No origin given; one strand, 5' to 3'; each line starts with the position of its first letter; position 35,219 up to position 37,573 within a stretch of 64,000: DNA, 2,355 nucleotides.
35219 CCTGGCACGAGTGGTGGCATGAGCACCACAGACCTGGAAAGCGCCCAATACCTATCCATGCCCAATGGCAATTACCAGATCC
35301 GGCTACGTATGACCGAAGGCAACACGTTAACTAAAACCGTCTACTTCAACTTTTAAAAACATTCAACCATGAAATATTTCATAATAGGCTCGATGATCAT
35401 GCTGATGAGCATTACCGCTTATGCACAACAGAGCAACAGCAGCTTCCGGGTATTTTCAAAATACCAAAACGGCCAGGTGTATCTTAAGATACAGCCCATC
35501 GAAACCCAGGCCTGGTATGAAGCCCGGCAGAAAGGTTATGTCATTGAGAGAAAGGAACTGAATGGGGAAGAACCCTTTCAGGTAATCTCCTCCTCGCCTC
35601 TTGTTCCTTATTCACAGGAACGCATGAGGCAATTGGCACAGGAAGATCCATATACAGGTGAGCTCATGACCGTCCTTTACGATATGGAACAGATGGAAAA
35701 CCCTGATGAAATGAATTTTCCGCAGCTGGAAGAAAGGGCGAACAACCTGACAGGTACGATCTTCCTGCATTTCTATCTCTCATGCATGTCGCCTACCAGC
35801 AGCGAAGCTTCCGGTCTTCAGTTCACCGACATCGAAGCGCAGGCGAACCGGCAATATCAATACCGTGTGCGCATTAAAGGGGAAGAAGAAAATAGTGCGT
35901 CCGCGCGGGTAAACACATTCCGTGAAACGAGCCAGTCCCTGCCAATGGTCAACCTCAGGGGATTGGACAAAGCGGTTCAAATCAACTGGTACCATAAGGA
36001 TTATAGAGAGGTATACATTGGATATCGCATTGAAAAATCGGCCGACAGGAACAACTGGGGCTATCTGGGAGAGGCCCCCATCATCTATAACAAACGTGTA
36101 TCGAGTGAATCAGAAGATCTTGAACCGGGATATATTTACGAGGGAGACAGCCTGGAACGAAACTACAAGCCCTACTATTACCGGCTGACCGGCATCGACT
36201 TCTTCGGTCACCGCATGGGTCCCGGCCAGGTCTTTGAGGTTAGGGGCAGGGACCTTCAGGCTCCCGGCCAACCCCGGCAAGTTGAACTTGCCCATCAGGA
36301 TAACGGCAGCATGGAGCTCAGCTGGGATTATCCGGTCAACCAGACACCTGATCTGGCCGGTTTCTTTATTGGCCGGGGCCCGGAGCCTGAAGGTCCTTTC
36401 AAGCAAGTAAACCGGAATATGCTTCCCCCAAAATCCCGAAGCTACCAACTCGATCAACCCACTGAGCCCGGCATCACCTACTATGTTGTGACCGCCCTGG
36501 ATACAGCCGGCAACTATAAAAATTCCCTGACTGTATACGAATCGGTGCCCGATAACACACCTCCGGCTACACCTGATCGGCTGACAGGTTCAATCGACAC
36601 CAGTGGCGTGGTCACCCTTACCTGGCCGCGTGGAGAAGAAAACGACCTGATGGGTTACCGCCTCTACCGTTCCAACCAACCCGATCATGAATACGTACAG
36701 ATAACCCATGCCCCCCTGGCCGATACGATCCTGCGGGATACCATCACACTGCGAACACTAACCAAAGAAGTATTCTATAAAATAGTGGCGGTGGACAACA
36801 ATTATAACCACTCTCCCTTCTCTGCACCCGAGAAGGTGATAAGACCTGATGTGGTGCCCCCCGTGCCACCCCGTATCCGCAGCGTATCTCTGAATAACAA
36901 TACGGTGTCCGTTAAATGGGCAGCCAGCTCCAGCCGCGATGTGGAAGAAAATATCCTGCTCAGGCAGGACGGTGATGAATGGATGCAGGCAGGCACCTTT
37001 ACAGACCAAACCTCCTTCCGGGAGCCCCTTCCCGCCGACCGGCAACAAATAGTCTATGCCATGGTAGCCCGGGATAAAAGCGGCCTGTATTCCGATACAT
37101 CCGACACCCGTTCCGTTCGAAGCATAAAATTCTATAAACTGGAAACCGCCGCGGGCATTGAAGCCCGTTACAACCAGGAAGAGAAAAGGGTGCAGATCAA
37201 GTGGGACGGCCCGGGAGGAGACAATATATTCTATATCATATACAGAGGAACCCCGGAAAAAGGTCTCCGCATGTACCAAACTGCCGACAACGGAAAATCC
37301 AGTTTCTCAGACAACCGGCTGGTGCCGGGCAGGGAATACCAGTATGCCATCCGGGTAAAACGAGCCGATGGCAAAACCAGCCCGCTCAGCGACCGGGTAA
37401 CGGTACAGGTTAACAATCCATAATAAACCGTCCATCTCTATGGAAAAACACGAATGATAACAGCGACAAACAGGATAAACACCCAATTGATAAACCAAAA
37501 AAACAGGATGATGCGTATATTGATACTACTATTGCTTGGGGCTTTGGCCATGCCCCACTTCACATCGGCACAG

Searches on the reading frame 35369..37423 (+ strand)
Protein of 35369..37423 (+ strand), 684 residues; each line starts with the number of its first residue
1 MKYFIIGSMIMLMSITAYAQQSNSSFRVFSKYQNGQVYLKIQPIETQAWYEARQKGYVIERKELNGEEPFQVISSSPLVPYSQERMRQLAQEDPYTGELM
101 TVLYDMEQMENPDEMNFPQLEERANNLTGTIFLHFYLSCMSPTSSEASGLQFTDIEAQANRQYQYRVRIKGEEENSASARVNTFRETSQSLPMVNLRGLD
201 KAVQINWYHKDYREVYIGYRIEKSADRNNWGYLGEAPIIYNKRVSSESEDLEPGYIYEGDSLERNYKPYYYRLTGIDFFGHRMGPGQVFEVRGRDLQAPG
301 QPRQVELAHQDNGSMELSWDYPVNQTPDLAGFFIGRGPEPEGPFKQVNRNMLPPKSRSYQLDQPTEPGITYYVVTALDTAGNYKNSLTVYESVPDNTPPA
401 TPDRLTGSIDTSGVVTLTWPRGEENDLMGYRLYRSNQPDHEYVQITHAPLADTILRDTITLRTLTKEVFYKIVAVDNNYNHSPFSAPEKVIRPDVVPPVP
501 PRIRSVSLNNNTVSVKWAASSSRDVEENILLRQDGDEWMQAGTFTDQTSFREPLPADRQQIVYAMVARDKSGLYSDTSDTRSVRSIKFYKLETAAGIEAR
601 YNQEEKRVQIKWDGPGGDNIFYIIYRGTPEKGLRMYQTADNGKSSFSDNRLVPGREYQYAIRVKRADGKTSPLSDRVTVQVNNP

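Call 11: search_protein_families(library=pfam, proteins=[window:35369-37423:+])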
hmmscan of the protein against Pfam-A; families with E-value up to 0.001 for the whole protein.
window:35369-37423:+ (684 aa): 1 family
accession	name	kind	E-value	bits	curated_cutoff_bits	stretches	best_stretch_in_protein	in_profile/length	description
PF00041.27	fn3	-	1.9e-10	41.2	25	0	602-679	10-83/84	Fibronectin type III domain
